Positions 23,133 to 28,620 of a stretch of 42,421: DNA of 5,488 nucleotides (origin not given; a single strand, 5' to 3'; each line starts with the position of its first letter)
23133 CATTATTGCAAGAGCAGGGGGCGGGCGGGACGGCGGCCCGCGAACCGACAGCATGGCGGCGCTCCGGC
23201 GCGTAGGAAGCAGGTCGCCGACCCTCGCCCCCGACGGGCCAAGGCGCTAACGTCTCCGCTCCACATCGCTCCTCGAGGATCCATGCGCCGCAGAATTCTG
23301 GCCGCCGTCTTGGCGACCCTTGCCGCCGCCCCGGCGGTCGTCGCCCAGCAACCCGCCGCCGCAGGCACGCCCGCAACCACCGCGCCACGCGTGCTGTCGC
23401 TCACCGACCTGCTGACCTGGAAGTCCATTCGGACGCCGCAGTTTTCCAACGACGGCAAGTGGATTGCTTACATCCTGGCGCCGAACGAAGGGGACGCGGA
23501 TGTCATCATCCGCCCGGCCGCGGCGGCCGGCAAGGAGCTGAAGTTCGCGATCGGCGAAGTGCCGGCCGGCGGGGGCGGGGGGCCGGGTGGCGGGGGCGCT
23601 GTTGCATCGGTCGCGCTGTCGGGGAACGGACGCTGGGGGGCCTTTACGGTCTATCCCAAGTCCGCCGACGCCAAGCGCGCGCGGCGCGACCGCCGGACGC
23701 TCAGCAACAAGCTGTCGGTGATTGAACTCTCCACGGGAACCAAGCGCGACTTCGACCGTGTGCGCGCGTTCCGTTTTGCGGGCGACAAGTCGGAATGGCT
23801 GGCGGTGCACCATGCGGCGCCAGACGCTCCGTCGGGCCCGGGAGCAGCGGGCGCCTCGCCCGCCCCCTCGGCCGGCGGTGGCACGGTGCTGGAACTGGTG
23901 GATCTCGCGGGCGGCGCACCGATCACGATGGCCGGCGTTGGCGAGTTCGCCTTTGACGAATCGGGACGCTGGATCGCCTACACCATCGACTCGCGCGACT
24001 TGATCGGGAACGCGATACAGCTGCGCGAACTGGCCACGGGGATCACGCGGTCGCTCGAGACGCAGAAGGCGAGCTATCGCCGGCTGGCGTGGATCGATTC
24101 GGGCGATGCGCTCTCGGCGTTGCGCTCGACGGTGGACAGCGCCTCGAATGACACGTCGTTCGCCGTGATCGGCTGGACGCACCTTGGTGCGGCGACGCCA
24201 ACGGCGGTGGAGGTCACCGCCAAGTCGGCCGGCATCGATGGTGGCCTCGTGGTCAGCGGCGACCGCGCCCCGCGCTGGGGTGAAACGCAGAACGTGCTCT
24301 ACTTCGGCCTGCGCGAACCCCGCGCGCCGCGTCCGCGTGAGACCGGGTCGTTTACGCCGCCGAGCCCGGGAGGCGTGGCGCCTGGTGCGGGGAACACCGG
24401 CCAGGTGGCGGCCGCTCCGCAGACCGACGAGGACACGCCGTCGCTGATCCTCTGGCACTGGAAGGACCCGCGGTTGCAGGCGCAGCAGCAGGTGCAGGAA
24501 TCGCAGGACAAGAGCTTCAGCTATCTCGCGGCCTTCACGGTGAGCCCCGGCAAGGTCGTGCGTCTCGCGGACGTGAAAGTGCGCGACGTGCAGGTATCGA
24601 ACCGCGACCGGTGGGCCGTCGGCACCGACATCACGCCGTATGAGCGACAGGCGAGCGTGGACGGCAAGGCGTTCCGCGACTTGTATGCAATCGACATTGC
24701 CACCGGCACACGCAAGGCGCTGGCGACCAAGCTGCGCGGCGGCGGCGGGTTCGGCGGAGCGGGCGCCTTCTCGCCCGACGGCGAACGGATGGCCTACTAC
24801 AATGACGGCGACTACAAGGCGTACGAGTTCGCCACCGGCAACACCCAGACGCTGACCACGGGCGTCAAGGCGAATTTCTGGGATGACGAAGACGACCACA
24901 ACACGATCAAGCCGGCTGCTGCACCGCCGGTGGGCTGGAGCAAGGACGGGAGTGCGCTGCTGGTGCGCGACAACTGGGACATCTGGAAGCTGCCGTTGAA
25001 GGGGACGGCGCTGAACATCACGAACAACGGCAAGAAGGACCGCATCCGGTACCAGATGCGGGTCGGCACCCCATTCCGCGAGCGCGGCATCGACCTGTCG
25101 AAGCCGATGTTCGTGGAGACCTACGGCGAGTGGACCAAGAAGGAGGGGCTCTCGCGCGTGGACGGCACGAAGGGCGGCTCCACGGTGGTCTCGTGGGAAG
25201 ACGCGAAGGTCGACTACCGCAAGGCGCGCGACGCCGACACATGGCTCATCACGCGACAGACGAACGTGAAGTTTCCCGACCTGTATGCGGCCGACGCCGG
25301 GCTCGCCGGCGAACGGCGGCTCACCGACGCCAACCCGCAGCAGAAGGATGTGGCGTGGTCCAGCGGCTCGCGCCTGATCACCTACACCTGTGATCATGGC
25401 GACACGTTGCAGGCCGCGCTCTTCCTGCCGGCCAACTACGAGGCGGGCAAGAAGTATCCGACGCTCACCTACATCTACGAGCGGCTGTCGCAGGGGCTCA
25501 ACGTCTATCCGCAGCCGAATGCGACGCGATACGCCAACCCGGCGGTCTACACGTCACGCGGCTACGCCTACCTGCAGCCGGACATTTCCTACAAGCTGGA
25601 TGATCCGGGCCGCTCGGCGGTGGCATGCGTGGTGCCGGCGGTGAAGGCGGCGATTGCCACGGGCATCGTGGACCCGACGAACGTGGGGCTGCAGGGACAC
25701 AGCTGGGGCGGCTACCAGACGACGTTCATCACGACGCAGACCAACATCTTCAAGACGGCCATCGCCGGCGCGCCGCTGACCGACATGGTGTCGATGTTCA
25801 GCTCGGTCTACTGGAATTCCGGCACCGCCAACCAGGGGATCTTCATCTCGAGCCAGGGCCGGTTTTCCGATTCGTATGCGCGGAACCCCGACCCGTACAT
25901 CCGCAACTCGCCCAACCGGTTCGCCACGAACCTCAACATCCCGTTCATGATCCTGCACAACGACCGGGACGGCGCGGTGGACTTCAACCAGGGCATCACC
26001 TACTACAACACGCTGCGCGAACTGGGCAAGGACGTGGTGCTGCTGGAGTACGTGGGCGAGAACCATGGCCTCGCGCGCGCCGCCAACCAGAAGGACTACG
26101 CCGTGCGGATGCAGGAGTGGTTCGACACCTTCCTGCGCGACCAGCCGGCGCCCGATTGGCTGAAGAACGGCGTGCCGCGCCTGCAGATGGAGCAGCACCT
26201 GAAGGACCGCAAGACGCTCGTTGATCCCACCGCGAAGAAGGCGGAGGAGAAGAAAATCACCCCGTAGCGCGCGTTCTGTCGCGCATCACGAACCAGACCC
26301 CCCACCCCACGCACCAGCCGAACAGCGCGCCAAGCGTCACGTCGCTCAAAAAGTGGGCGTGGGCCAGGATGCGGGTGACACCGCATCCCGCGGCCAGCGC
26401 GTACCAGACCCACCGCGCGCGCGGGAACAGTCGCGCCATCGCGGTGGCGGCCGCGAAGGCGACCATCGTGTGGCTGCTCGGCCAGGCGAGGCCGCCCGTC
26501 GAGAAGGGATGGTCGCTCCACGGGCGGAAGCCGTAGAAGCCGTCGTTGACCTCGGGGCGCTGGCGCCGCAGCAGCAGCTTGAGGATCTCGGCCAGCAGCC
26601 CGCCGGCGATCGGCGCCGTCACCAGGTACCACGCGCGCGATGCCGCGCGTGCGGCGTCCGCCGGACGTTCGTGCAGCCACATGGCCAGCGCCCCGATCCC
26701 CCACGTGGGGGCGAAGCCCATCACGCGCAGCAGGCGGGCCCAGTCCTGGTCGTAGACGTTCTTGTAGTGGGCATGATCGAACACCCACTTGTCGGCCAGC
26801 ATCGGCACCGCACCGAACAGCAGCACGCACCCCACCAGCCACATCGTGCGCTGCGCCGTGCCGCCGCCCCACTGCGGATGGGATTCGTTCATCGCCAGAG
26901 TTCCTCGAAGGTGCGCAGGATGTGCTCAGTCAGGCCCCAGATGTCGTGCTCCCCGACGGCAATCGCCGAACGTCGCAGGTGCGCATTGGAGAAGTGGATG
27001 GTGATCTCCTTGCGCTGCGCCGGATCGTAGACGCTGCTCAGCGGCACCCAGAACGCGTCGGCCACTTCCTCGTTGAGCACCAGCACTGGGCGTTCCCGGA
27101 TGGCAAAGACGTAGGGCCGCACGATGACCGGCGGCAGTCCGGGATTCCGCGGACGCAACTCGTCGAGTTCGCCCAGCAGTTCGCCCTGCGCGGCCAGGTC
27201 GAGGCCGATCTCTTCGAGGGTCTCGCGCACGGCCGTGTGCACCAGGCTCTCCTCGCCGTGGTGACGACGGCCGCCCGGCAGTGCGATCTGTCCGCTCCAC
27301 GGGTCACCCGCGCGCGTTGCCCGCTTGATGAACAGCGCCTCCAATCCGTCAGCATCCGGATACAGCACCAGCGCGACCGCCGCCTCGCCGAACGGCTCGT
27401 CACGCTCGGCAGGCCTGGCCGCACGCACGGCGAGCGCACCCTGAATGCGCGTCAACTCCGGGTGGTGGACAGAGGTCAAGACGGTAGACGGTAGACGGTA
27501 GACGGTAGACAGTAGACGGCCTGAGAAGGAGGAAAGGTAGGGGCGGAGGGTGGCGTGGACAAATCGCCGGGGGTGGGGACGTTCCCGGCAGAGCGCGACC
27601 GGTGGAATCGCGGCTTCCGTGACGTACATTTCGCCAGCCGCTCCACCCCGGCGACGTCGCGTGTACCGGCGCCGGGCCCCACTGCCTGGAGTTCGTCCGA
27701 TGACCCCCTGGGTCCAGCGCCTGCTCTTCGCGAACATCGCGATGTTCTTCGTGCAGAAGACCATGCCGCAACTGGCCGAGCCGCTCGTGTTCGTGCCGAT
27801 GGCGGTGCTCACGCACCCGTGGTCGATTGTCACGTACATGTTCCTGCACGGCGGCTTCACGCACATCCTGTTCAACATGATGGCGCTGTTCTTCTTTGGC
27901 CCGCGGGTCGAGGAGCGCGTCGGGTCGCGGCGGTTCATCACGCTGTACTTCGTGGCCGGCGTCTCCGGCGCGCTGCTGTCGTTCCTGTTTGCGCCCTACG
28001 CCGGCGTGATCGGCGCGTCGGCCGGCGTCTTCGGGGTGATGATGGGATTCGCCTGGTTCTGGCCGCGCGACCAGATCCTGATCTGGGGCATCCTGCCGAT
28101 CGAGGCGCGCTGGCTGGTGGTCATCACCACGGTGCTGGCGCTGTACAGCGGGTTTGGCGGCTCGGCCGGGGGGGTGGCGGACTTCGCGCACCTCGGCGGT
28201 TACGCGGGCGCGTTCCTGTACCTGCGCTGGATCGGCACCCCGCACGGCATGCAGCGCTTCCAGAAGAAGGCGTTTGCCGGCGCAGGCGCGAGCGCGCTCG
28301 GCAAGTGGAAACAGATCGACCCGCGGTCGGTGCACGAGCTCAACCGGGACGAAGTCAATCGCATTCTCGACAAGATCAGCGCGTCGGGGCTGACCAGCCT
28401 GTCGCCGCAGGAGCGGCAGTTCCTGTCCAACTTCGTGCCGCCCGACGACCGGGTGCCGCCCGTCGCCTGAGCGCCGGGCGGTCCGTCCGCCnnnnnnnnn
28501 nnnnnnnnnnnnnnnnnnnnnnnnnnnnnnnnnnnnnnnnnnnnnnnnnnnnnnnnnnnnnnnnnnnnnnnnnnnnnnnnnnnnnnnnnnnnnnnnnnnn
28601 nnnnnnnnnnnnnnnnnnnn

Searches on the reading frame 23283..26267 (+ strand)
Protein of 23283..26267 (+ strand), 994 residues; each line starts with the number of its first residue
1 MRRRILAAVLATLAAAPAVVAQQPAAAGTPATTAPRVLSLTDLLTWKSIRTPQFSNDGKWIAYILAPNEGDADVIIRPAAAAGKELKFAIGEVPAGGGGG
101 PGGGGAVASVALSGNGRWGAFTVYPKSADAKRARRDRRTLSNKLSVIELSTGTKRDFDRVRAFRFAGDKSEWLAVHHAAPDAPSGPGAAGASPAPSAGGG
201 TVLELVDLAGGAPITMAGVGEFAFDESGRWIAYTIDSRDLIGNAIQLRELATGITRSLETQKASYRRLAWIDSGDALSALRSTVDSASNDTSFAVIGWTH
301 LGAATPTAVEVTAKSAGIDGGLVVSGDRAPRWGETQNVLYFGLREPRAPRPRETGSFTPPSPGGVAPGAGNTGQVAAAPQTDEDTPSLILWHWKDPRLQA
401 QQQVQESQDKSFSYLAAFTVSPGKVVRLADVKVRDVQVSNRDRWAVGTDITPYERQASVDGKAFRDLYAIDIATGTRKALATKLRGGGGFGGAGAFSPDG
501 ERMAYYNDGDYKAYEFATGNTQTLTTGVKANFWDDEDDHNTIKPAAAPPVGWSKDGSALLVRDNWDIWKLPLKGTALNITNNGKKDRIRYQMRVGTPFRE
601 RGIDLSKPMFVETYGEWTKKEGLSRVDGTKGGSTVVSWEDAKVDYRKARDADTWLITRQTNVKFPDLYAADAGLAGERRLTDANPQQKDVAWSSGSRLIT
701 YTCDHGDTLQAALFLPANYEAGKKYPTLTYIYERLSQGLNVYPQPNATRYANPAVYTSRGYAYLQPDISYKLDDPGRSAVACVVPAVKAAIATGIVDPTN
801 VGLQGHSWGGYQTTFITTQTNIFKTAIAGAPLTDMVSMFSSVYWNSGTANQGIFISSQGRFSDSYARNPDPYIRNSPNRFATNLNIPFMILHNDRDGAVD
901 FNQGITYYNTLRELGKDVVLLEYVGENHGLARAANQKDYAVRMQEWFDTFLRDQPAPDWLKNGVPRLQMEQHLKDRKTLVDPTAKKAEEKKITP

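Call 33: search_protein_families(library=pfam, proteins=[window:23283-26267:+], max_evalue=0.001)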
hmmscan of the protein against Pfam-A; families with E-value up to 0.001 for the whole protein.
window:23283-26267:+ (994 aa): 2 families
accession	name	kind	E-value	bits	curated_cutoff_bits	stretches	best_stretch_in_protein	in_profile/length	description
PF00326.27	Peptidase_S9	-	8.9e-24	84.6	22.6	1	783-951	48-210/213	Prolyl oligopeptidase family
PF07676.18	PD40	-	0.00023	21.5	20.9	0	489-509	9-29/38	WD40-like Beta Propeller Repeat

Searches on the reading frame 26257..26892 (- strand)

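Call 33: search_protein_families(library=pfam, proteins=[window:26257-26892:-], max_evalue=0.001)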
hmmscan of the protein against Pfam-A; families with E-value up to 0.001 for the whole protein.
window:26257-26892:- (211 aa): 1 family
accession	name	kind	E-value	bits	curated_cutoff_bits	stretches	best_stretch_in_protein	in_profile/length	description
PF01569.27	PAP2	-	4.5e-23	81.9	27.2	1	87-207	2-129/130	PAP2 superfamily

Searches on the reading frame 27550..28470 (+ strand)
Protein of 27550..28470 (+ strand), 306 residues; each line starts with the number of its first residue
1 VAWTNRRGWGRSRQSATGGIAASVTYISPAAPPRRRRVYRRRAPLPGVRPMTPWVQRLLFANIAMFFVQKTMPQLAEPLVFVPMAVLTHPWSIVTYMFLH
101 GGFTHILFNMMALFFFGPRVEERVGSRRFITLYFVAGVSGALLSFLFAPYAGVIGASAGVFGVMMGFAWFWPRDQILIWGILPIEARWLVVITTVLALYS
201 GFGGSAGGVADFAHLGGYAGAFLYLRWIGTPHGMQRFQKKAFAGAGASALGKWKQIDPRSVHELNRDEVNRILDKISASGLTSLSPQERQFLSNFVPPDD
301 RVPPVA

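Call 33: search_protein_families(library=pfam, proteins=[window:27550-28470:+], max_evalue=0.001)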
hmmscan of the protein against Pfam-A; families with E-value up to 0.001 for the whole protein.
window:27550-28470:+ (306 aa): 3 families
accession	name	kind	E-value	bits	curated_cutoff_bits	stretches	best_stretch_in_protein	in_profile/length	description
PF01694.28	Rhomboid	-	2.1e-29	103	22.6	1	89-225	3-137/143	Rhomboid domain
PF20216.3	DUF6576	-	1.1e-06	29.1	27.3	1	265-293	14-42/47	Family of unknown function (DUF6576)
PF08551.15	DUF1751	-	1.3e-05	26.2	22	1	83-149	1-67/99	Eukaryotic integral membrane protein (DUF1751)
